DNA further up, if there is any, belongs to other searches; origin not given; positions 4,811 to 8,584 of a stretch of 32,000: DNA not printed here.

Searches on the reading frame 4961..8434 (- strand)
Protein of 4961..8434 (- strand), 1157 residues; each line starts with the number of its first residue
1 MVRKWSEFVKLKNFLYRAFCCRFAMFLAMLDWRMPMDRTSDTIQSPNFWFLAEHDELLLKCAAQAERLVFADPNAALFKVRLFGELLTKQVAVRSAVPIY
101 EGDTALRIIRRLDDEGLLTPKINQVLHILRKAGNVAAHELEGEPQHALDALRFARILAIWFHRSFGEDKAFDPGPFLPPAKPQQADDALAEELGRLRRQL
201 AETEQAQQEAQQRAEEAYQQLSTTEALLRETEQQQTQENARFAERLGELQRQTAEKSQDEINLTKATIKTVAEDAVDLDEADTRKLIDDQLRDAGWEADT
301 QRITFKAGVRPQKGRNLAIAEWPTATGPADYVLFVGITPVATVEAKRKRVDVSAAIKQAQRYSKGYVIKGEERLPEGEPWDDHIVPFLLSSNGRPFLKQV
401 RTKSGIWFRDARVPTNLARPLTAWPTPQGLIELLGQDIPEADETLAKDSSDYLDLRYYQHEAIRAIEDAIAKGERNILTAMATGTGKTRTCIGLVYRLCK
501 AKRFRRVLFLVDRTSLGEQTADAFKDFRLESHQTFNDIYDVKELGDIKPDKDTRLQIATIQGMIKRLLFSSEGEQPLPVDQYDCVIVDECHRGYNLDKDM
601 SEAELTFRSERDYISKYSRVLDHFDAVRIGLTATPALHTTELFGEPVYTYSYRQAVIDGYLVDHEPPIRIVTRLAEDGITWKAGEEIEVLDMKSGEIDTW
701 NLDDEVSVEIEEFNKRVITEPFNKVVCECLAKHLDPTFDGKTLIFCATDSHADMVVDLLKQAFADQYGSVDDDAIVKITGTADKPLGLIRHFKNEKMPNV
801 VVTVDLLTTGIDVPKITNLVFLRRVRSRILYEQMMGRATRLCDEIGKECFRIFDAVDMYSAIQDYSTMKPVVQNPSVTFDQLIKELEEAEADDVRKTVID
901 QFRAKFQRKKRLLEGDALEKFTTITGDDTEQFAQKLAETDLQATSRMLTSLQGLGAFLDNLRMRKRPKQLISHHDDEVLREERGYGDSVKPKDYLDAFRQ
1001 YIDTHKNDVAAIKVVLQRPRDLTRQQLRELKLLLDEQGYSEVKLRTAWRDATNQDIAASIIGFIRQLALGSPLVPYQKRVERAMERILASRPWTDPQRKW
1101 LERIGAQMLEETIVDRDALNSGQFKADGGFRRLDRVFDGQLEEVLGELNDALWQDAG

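Call 7: search_protein_families(library=pfam, proteins=[window:4961-8434:-], max_evalue=1)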
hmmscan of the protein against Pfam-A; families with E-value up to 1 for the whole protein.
window:4961-8434:- (1157 aa): 11 families
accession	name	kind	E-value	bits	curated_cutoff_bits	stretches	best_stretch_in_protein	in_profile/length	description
PF08463.15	EcoEI_R_C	-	2.6e-42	145.1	24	1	992-1153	1-163/163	EcoEI R protein C-terminal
PF04851.21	ResIII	-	4e-36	124.8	22.5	1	453-636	2-163/164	Type III restriction enzyme, res subunit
PF18766.7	SWI2_SNF2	-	1.6e-17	64.4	26.7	1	458-663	1-187/221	SWI2/SNF2 ATPase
PF00271.37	Helicase_C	-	1.7e-11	44.8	23.5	1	728-841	4-109/110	Helicase conserved C-terminal domain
PF00270.35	DEAD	-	3e-11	43.8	26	1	458-596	3-132/167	DEAD/DEAH box helicase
PF13643.11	DUF4145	-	3.1e-08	34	23.1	1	64-153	2-83/88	Domain of unknown function (DUF4145)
PF04313.20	HSDR_N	-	3.9e-08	33.8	25.1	1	327-366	126-165/198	Type I restriction enzyme R protein N terminus (HSDR_N)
PF13481.12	AAA_25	-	0.047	13.7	27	1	465-507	25-75/195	AAA domain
PF23960.2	DUF7289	-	0.072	13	27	1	231-313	37-123/238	Family of unknown function (DUF7289)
PF13245.12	AAA_19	-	0.2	12.2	25.1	1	474-590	11-99/134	AAA domain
PF05859.17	Mis12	-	0.23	11.6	25.7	1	183-269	111-201/231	Mis12 protein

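Call 8: search_protein_families(library=ncbifam, proteins=[window:4961-8434:-], max_evalue=1)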
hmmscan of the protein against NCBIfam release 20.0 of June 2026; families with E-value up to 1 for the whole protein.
window:4961-8434:- (1157 aa): 17 families
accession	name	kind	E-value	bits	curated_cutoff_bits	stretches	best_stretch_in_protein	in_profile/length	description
NF008521.0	PRK11448.1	equivalog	0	1561.1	729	1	45-1156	3-1122/1123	type I restriction-modification system endonuclease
NF046051.1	restrict_EcoAI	equivalog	1.3e-80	271.8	550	1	279-875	2-550/768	EcoAI/FtnUII family type I restriction enzme subunit R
TIGR00348.1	hsdR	subfamily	3.2e-20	72.2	284.55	3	480-735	273-509/674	HsdR family type I site-specific deoxyribonuclease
NF053632.1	heli_RadD_YejH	equivalog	6.1e-17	61.1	720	1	454-852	2-352/573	DNA repair helicase RadD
TIGR04095.1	dnd_restrict_1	equivalog_domain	5.6e-14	52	600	1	453-859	7-399/451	DNA phosphorothioation system restriction enzyme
NF010337.0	PRK13766.1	equivalog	2.9e-06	25.7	610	2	704-841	331-468/781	Hef nuclease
TIGR00614.1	recQ_fam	subfamily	0.0012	17.8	219.8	1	726-905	212-381/470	RecQ family ATP-dependent DNA helicase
NF003673.1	PRK05298.1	equivalog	0.012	13.9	743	1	459-527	14-77/653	excinuclease ABC subunit UvrB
NF046055.1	restr_BPTD_3080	equivalog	0.013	13.4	800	1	800-840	576-616/970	BPTD_3080 family restriction endonuclease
NF010338.0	PRK13767.1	equivalog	0.016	13.5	849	1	740-847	286-391/877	ATP-dependent helicase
TIGR00631.1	uvrb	equivalog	0.017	13.3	750.1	1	459-528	14-78/658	excinuclease ABC subunit UvrB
NF004068.0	PRK05580.1-5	equivalog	0.023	12.7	1249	1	422-524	225-326/795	primosomal protein N'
TIGR02782.1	TrbB_P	equivalog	0.029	13.7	304.55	1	451-516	114-178/303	P-type conjugative transfer ATPase TrbB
NF002876.0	PRK03298.1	equivalog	0.066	12.6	252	1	286-363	94-169/224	endonuclease NucS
NF009345.0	PRK12705.1-2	equivalog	0.21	10.1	904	1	202-353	35-183/509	hypothetical protein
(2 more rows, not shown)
